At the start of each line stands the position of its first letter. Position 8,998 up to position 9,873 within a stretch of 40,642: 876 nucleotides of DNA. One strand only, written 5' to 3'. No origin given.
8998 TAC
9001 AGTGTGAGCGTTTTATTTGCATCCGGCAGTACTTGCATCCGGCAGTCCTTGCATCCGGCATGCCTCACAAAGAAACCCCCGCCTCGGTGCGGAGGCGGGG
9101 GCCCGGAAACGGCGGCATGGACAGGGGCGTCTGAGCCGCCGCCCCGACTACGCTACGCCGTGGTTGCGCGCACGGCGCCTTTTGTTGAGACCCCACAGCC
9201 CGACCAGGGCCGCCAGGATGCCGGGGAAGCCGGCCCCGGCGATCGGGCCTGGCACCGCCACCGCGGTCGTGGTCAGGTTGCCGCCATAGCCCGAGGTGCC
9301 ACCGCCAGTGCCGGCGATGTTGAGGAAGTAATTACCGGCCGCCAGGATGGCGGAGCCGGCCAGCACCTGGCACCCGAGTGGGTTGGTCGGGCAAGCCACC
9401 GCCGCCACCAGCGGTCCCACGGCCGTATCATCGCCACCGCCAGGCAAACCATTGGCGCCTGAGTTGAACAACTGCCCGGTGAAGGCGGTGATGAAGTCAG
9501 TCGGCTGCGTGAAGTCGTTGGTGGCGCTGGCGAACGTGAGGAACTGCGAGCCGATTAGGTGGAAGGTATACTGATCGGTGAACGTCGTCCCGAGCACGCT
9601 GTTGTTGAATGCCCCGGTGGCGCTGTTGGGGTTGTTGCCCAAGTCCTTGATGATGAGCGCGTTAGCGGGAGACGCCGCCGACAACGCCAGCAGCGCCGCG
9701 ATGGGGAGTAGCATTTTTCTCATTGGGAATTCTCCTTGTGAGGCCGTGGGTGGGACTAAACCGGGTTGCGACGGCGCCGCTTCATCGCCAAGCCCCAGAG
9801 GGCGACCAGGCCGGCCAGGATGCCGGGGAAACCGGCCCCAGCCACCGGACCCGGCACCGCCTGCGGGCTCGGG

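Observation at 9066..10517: Phage-borne cassette of two secreted proteins sharing a PEP-CTERM-like sorting tail, closed by its own terminator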

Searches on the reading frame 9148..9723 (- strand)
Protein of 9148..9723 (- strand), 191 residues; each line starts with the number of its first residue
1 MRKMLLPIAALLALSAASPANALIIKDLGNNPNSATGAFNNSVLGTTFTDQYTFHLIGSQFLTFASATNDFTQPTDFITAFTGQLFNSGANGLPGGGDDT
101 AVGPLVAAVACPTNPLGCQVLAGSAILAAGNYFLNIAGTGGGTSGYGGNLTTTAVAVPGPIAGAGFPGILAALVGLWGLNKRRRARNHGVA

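Call 3: search_protein_families(library=ncbifam, proteins=[window:9151-9723:-], max_evalue=10)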
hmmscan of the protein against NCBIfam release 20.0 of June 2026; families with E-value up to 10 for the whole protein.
seq(191 aa): 2 families
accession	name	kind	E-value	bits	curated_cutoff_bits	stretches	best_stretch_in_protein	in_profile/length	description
NF038126.1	PEP_CTERM_FxDxF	subfamily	2.6e-09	37.5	50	1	9-160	5-145/165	FxDxF family PEP-CTERM protein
NF008331.0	PRK11114.2-5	equivalog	0.16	10.4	1658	1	69-117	245-293/771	cellulose biosynthesis cyclic di-GMP-binding regulatory protein BcsB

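Call 4: search_protein_families(library=pfam, proteins=[window:9151-9723:-], max_evalue=10)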
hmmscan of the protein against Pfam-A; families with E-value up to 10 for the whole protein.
seq(191 aa): 1 family
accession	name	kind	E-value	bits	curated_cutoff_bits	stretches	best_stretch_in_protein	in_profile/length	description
PF04306.18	DUF456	-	0.068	13.9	29.4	1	102-177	13-88/139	Protein of unknown function (DUF456)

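Call 10: find_homologous_proteins(query=window:9151-9723:-, max_evalue=0.001)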
Query seq(191 aa) (191 aa): 280 proteins with E <= 0.001 among 5029 candidates; the best 120 are listed.
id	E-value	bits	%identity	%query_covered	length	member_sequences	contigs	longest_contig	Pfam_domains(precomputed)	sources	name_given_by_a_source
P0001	9.7e-117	405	100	100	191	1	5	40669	-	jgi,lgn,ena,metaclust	metaclust:\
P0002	3.1e-89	316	80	85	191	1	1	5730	-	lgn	-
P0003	8.3e-84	298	78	84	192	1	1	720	-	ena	-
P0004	2.5e-82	293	80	83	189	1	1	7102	-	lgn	-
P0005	9.4e-79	281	75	87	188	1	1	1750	-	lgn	-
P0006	1.4e-78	281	77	86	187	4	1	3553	-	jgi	jgi:hypothetical protein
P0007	2.9e-78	280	74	97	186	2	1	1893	-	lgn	-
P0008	9.4e-78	278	76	87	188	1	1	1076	-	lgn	-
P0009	3.2e-75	270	75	87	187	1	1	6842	-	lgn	-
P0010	2.6e-74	267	76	87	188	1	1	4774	-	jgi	jgi:hypothetical protein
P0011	4.3e-74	266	75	87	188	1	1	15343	-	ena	-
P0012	1.5e-73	265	70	97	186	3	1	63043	-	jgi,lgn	jgi:hypothetical protein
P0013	2.5e-73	264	72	86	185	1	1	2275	-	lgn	-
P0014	3.5e-73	263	73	86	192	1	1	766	-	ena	-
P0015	4.2e-73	263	74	85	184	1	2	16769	-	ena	-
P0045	5.6e-56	207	61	96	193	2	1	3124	PF07589.17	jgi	jgi:hypothetical protein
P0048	2.0e-54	202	56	84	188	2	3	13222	-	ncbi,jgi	jgi:hypothetical protein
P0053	7.3e-54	200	61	89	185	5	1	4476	PF07589.17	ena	-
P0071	1.6e-50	189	59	96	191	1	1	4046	PF07589.17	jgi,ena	-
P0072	2.0e-50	189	57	98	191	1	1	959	PF07589.17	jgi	-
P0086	4.8e-49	185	58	92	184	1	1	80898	-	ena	-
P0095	1.5e-48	183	60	84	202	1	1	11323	PF07589.17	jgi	jgi:hypothetical protein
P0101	3.1e-48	182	54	96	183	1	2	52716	PF07589.17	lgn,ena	-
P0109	1.1e-47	180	61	88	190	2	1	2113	PF07589.17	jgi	jgi:hypothetical protein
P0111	1.7e-47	180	57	84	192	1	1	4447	PF07589.17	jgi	jgi:hypothetical protein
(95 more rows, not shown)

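Call 17: find_encoding_contigs(protein=P0086, flank=10000, max_places=2)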
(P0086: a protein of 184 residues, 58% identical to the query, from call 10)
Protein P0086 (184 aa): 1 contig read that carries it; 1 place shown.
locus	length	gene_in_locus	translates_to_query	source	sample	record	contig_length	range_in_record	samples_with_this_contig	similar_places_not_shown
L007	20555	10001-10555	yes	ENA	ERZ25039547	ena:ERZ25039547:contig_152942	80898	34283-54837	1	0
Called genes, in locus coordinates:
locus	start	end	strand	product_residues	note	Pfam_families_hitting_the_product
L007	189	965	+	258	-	PF01507:PAPS_reduct (weak)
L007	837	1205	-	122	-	-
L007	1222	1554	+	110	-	-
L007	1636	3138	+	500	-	PF00580:UvrD-helicase, PF13245:AAA_19, PF13604:AAA_30 (faint), PF13361:UvrD_C, PF13538:UvrD_C_2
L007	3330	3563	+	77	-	-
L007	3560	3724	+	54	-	-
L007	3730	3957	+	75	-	-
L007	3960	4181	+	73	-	-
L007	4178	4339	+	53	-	-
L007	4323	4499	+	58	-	-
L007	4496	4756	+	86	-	-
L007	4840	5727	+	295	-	PF08401:ArdcN, PF18818:MPTase-PolyVal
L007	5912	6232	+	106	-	PF12637:TSCPD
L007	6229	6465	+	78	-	-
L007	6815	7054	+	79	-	-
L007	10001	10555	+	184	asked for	-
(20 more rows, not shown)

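Call 18: find_encoding_contigs(protein=P0012, flank=10000, max_places=2)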
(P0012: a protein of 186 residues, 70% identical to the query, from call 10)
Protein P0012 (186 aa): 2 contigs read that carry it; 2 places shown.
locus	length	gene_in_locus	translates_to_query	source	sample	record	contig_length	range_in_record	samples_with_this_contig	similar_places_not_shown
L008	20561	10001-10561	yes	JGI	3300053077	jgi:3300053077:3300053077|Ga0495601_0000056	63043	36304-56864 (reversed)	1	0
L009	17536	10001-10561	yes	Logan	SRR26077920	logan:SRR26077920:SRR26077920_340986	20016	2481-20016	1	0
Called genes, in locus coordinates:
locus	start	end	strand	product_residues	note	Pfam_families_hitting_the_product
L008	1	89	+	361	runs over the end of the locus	PF04865:Baseplate_J, PF26078:Baseplate_J_M, PF26079:Baseplate_J_C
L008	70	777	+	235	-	PF10076:Phage_Mu_Gp48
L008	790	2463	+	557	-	-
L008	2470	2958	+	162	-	-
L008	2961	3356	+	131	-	-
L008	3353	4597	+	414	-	PF01391:Collagen (weak)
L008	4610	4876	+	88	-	-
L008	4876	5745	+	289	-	-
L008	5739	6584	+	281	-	-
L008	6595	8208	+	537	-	PF01391:Collagen (faint), PF13884:Peptidase_S74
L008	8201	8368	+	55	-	-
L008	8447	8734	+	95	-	-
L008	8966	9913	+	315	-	PF01520:Amidase_3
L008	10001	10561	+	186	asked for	-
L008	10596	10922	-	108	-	PF13560:HTH_31 (weak), PF01381:HTH_3 (weak)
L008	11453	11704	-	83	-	-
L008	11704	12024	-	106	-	-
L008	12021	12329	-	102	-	-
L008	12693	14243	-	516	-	PF13203:DUF2201_N, PF09967:DUF2201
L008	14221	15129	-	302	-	-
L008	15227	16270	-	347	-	PF07728:AAA_5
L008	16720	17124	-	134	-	-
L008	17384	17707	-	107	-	-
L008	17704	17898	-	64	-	-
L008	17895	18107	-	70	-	-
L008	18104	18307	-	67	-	-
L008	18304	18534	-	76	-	-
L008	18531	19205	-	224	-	-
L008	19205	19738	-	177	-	-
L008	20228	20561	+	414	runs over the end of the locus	PF13356:Arm-DNA-bind_3, PF22022:Phage_int_M, PF00589:Phage_integrase (faint)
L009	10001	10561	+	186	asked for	-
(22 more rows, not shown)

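Call 19: find_encoding_contigs(protein=P0101, flank=8000, max_places=2)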
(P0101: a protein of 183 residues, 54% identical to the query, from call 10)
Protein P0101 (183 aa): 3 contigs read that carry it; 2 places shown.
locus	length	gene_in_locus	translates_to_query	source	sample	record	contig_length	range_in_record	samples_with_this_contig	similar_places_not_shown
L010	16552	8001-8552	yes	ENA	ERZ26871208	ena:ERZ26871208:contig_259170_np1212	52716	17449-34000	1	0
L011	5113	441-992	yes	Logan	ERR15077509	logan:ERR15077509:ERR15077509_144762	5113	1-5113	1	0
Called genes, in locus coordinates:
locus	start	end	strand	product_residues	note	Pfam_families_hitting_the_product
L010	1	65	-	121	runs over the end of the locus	-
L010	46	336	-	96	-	-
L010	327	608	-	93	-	-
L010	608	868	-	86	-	-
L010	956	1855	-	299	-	-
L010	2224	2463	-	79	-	-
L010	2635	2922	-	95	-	-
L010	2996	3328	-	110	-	-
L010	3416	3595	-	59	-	-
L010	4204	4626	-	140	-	-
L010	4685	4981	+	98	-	-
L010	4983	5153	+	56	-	-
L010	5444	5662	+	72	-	-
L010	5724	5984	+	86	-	-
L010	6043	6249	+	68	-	-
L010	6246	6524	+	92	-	-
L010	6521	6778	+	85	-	-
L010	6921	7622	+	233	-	-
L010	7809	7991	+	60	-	-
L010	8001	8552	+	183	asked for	PF07589:PEP_exosort_dom (weak)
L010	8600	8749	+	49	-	-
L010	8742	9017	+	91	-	-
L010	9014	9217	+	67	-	-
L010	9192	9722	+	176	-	PF00959:Phage_lysozyme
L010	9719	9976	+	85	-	-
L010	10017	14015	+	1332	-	-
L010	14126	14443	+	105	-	-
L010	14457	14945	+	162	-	-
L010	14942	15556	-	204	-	PF10263:SprT-like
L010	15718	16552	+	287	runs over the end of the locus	-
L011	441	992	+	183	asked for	PF07589:PEP_exosort_dom (weak)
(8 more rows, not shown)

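Call 20: find_encoding_contigs(protein=P0048, flank=8000, max_places=3)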
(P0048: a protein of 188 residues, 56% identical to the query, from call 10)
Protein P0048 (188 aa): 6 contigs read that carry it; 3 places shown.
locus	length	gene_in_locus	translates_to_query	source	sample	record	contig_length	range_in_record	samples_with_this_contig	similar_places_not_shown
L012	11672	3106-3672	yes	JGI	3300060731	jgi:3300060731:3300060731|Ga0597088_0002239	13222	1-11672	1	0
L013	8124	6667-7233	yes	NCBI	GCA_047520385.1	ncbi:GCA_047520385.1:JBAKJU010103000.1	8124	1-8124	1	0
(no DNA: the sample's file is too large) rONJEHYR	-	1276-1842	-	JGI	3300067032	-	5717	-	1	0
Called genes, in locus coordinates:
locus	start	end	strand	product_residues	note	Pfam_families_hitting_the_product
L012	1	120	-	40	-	?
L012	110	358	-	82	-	-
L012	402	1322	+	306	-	-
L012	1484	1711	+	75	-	-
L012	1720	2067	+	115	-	-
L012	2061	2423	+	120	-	-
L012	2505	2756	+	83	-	-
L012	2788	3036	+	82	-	-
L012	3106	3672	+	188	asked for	-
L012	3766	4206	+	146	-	-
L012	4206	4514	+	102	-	-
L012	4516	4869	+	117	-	-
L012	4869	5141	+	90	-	-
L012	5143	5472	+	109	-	-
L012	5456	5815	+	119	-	-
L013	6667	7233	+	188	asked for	-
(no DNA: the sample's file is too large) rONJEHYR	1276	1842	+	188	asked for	-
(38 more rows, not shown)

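Call 43: predict_structure(alignment_id=A1)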
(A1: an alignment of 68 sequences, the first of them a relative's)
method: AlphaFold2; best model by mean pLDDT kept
length: 191 residues; sequences in the alignment: 68
mean_pLDDT: 87.7   pTM: 0.71
mean pLDDT of the five models: 87.7, 87.5, 86.0, 85.7, 85.2
residues with pLDDT >= 90: 122; 70-90: 49; 50-70: 20; < 50: 0
segments of 3 or more residues with pLDDT < 50: none
pLDDT, mean of each block of 10 residues (from residue 1): 79 75 90 93 94 91 80 93 96 91 95 94 93 96 94 70 67 94 84 58
secondary structure, 60 per line:
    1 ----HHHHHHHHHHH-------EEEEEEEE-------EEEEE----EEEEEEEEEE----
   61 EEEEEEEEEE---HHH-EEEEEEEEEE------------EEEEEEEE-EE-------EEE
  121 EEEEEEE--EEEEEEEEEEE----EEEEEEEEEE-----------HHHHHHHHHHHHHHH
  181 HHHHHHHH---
elements in order: H5-15 E23-30 E38-42 E47-56 E61-70 E78-87 E100-107 E118-127 E130-140 E145-154 H166-188

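Call 44: search_protein_families(library=phrogs, proteins=[window:9148-9723:-], max_evalue=0.001)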
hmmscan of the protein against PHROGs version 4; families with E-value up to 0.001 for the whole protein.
window:9148-9723:- (191 aa): 0 families

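Call 48: fold_search(model_id=the predicted structure, library=pdb)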
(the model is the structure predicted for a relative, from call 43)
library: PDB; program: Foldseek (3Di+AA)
matches with E <= 10: 1713; with E <= 0.001: 19
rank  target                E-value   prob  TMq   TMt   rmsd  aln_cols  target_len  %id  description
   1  5sv5                  6.1e-05  1.00  0.41  0.67   4.1       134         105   16  1.0 Angstrom Crystal Structure of pre-Peptidase C-terminal Domain of Collagenase from Bacillus anthracis. (released 2016-08-17)
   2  5b2g_F                1.6e-04  1.00  0.39  0.56   5.3       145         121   10  Crystal structure of human claudin-4 in complex with C-terminal fragment of Clostridium perfringens enterotoxin (released 2016-10-05)
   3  8u5d_B                1.8e-04  1.00  0.44  0.61   4.5       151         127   10  Crystal Structure of C-terminal domain of Clostridium perfringens Enterotoxin in Space Group P 41 21 2 (released 2023-12-20)
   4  8u5e_A                2.1e-04  1.00  0.37  0.55   4.5       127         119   11  Crystal Structure of C-terminal domain of Clostridium perfringens Enterotoxin in Space Group P 21 21 21 (released 2023-12-20)
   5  6ov3_B                2.2e-04  1.00  0.38  0.53   5.4       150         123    9  Crystal structure of human claudin-9 in complex with Clostridium perfringens entertoxin C-terminal domain in open form (released 2019-09-04)
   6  9j7x                  2.7e-04  1.00  0.40  0.59   4.8       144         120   10  Crystal structure of quintuple mutant C terminal fragment of Clostridium perfringens enterotoxin (C-CPEm19) (released 2025-06-18)
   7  8ziw_A                2.7e-04  1.00  0.32  0.23   8.0       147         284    9  enteropeptidase with E574A (released 2025-05-21)
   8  1nqj_A                2.9e-04  1.00  0.37  0.66   4.5       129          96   16  CRYSTAL STRUCTURE OF CLOSTRIDIUM HISTOLYTICUM COLG COLLAGENASE COLLAGEN-BINDING DOMAIN 3B AT 1.0 ANGSTROM RESOLUTION I (released 2003-04-15)
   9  6ov2_B                3.3e-04  1.00  0.42  0.58   4.8       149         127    9  Crystal structure of human claudin-9 in complex with Clostridium perfringens entertoxin C-terminal domain in closed fo (released 2019-09-04)
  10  9pzi_G                3.5e-04  1.00  0.38  0.54   5.3       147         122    9  Crystal Structure of synthetic antibody COP-2 in complex with the C-terminal domain of Clostridium perfringens enterot (released 2025-08-20)
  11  9ihc_B                3.7e-04  1.00  0.37  0.54   6.0       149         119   12  CryoEM structure of a synthetic antibody, COP-2, in complex with the C-terminal domain of Clostridium perfringens Ente (released 2025-03-12)
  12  8u5b_B                3.9e-04  1.00  0.38  0.55   5.6       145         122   10  Cryo-EM structure of human claudin-4 complex with Clostridium perfringens enterotoxin C-terminal domain and sFab COP-1 (released 2023-09-27)
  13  1nqj_B                4.3e-04  1.00  0.38  0.58   6.5       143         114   16  CRYSTAL STRUCTURE OF CLOSTRIDIUM HISTOLYTICUM COLG COLLAGENASE COLLAGEN-BINDING DOMAIN 3B AT 1.0 ANGSTROM RESOLUTION I (released 2003-04-15)
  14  3jqw_C                5.5e-04  1.00  0.40  0.59   7.6       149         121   14  Crystal structure of Clostridium histolyticum colH collagenase collagen-binding domain 3 at 2 Angstrom resolution in p (released 2010-09-29)
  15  9pzi_H                5.5e-04  0.99  0.31  0.43   7.3       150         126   13  Crystal Structure of synthetic antibody COP-2 in complex with the C-terminal domain of Clostridium perfringens enterot (released 2025-08-20)
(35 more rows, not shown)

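Call 60: search_dna_similar(query=window:9151-9723:-, collection=phages, mode=protein, max_rows=20, max_evalue=0.001)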
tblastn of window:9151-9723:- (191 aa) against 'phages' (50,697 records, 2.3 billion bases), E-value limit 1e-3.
No match.

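Call 62: search_dna_similar(query=window:9151-9723:-, collection=plasmids, mode=protein, max_rows=15, max_evalue=0.001)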
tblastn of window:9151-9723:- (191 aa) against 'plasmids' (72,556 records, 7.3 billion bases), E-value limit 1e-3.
No match.

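Call 78: find_related_loci(query=A1, collection=viral_contigs, flank=6000)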
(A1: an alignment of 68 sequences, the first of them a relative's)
Query A1 (191 aa) in viral_contigs; peptide patterns used: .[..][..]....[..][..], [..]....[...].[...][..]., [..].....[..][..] (x = any residue, [..] = any of these).
112 stretches matched a pattern; 38 encode a relative of the query (tblastn E <= 1e-3); 38 distinct loci.
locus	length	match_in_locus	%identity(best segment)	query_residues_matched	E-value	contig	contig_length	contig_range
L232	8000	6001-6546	68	1-184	6e-63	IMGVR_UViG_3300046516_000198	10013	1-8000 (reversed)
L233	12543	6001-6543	66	1-184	3e-62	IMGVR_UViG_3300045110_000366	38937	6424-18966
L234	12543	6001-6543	66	1-184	1e-61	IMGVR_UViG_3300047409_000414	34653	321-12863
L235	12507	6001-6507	69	1-169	8e-62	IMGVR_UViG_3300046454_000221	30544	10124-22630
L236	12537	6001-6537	56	1-184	4e-51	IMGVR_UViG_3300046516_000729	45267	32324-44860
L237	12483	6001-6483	69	1-161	2e-59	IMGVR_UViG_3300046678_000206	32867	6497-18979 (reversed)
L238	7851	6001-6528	59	1-184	2e-45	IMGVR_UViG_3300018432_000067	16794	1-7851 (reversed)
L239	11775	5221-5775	51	1-186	5e-44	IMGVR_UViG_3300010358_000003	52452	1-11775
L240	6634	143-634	54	24-189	8e-43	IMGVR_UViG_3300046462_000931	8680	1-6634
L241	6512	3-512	57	17-186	2e-42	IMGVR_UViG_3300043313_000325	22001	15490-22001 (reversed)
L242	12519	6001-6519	57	1-169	5e-40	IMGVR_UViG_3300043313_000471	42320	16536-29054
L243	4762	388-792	58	21-154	7e-39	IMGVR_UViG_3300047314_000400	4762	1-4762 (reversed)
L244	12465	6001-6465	63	18-179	1e-38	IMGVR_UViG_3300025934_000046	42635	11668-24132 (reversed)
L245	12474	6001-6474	52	1-162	8e-37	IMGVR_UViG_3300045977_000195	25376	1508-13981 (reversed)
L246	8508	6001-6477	55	20-184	2e-36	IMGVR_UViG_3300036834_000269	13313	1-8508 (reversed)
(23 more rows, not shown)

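Call 82: search_protein_families(library=padloc, proteins=[window:9151-9723:-], max_evalue=0.01)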
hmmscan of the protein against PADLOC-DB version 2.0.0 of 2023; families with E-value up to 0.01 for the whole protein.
window:9151-9723:- (191 aa): 0 families
